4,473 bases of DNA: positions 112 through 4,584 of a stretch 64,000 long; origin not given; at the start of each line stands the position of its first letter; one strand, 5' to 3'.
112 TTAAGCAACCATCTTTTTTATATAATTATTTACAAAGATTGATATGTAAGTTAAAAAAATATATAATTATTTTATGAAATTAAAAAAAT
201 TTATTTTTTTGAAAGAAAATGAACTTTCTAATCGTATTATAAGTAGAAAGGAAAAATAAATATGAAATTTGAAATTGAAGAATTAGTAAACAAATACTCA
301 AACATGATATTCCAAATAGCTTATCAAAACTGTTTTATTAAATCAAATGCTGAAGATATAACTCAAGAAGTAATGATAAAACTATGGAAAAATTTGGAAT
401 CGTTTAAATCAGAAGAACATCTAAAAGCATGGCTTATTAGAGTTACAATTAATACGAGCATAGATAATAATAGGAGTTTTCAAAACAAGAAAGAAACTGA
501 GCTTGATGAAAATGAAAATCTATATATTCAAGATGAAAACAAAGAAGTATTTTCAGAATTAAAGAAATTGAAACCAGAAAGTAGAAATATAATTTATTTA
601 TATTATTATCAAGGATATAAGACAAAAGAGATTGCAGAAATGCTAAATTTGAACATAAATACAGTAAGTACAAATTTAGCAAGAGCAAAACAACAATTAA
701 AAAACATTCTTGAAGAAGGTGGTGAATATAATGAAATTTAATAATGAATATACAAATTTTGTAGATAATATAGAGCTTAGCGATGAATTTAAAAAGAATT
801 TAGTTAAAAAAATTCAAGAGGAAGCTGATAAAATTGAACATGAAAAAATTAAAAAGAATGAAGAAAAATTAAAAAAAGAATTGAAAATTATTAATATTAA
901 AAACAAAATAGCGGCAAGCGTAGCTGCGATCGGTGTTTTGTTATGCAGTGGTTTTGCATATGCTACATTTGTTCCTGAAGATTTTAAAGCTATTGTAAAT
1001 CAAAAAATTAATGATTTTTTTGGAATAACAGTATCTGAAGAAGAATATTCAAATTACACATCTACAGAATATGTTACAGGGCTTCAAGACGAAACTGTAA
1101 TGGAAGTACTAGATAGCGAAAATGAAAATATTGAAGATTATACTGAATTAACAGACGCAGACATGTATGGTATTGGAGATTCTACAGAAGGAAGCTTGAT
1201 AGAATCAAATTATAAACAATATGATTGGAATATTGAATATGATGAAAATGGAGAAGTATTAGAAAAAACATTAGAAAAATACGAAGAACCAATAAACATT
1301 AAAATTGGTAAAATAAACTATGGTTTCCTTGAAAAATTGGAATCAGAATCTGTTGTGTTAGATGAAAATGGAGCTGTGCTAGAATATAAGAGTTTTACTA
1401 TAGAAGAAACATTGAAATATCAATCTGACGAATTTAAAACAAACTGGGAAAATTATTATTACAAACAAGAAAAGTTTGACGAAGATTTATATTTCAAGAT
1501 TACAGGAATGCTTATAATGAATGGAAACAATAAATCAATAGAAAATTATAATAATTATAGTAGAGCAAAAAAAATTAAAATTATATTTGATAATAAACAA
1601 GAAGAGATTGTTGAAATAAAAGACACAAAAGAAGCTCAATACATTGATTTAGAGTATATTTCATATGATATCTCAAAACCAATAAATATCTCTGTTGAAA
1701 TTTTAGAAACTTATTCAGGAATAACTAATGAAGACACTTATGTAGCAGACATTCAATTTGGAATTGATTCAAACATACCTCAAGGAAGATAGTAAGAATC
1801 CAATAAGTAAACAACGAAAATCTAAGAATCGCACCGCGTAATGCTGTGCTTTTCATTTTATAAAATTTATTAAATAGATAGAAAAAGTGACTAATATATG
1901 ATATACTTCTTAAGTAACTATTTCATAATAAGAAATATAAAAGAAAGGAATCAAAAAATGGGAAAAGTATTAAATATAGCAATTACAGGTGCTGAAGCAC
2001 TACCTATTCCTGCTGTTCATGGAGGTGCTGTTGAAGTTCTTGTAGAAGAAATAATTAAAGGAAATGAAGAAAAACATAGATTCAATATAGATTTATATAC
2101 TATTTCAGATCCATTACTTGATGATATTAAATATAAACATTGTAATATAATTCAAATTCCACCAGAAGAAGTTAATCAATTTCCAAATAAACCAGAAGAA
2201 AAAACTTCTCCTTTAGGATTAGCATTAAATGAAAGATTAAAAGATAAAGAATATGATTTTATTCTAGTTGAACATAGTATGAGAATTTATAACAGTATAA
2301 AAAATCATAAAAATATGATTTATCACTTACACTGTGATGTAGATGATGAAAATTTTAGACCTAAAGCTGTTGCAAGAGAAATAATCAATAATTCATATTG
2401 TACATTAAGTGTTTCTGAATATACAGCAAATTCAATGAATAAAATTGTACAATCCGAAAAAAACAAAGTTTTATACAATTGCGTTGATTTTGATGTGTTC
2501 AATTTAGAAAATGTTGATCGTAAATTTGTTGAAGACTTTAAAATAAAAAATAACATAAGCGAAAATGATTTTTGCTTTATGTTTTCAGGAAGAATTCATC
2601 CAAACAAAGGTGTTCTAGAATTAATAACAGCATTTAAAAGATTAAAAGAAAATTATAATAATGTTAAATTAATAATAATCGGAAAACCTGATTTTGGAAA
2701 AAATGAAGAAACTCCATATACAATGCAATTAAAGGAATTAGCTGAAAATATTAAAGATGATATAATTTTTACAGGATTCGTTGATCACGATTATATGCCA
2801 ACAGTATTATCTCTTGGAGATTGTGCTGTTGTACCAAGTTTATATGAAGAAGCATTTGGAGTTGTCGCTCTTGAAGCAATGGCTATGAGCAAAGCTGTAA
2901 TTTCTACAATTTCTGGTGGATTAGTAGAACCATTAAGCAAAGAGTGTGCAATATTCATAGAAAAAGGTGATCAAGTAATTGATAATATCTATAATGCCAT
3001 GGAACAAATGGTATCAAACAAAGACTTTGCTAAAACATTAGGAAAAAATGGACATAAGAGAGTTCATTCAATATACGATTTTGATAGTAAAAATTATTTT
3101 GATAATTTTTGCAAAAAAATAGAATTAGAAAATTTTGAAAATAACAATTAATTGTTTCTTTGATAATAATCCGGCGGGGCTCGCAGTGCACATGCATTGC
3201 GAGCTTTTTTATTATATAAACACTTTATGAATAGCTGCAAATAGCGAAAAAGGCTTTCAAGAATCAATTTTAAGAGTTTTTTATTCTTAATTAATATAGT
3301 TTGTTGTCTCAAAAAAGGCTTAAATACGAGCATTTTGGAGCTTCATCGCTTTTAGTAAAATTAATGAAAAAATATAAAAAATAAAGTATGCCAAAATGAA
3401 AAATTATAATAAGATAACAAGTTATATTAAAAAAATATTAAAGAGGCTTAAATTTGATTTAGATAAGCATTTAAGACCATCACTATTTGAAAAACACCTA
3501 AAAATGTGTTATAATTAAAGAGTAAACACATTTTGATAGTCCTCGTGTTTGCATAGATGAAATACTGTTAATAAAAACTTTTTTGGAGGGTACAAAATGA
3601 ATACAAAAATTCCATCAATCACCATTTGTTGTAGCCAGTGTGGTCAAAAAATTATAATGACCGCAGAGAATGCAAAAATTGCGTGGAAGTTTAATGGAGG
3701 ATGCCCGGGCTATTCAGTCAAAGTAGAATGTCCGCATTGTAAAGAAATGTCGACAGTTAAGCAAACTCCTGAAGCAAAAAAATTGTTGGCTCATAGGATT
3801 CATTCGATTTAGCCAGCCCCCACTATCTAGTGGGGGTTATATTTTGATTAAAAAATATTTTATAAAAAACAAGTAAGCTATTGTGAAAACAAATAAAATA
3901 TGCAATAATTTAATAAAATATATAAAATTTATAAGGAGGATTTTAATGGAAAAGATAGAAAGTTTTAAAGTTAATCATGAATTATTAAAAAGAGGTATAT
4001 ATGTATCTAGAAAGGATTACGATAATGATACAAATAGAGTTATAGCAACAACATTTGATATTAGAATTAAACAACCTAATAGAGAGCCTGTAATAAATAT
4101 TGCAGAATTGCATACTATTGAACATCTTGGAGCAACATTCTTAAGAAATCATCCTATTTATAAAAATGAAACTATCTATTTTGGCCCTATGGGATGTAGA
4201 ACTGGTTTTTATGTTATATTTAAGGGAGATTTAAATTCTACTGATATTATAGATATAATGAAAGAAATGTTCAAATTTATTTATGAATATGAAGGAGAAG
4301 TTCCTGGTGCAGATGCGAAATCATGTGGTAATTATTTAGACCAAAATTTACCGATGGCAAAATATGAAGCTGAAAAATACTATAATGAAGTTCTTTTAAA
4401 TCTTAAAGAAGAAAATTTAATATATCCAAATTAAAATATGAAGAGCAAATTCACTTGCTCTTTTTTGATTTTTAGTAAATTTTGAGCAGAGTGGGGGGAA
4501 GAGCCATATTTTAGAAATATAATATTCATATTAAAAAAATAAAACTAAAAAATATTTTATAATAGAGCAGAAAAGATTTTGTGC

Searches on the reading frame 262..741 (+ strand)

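Call 58: search_protein_families(library=pfam, proteins=[window:262-741:+], max_evalue=0.00001)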
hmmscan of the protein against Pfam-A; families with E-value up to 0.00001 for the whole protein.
window:262-741:+ (159 aa): 4 families
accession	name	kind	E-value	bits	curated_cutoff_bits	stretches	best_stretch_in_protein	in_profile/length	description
PF08281.18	Sigma70_r4_2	-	9.5e-14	51.2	25.7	1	100-146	8-54/54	Sigma-70, region 4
PF04542.20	Sigma70_r2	-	1.1e-13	51.2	24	1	8-71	1-66/71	Sigma-70 region 2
PF04545.22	Sigma70_r4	-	6.3e-10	38.9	24.1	1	100-147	2-49/50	Sigma-70, region 4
PF07638.17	Sigma70_ECF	-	3.7e-06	27.4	21.1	1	69-148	90-181/185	ECF sigma factor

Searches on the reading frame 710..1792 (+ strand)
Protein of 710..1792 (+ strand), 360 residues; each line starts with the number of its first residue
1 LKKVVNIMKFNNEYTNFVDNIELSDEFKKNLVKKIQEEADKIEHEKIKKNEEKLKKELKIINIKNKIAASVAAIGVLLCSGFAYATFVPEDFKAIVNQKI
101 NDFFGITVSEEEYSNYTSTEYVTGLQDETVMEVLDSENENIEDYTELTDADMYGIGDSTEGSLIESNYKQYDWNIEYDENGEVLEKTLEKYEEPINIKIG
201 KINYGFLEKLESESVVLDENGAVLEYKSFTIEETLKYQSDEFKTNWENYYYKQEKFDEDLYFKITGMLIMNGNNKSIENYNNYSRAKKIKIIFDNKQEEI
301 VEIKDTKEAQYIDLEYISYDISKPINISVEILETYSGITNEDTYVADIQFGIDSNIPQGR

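Call 58: search_protein_families(library=pfam, proteins=[window:710-1792:+], max_evalue=0.00001)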
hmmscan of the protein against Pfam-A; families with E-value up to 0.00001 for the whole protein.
window:710-1792:+ (360 aa): 1 family
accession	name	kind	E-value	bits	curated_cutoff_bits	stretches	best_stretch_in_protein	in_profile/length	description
PF25302.1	NADase_transloc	-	2.5e-12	47.6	27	1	255-350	54-145/146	NAD glycohydrolase translocation F5/8 type C domain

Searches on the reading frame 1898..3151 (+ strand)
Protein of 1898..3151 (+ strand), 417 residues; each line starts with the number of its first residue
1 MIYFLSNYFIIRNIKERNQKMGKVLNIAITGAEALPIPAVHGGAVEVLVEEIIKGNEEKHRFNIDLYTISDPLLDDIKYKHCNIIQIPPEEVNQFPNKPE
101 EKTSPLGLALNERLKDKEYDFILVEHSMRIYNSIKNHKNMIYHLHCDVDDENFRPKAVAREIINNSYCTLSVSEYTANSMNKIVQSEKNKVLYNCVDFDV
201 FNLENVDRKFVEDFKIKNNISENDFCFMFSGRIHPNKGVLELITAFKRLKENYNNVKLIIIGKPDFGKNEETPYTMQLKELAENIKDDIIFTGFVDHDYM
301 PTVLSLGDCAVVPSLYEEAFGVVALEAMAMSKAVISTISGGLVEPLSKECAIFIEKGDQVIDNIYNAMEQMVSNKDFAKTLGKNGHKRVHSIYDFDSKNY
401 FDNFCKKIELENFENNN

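Call 58: search_protein_families(library=pfam, proteins=[window:1898-3151:+], max_evalue=0.00001)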
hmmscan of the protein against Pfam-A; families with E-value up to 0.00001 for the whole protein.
window:1898-3151:+ (417 aa): 3 families
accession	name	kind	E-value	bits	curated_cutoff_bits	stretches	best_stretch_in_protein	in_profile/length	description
PF00534.26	Glycos_transf_1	-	3.3e-32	111.8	26.4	1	212-388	3-172/172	Glycosyl transferases group 1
PF13692.12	Glyco_trans_1_4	-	1.7e-25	90.3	27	1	227-373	4-141/142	Glycosyl transferases group 1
PF20706.3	GT4-conflict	-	2.9e-06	27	26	1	221-349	194-323/385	Family 4 Glycosyltransferase in conflict systems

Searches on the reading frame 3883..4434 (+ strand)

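Call 12: search_protein_families(library=pfam, proteins=[window:3883-4434:+], max_evalue=0.01)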
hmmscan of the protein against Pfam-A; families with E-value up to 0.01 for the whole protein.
window:3883-4434:+ (183 aa): 1 family
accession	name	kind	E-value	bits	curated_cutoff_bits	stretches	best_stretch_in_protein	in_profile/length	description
PF02664.20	LuxS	-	6.5e-58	195.3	27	1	24-174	1-152/154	S-Ribosylhomocysteinase (LuxS)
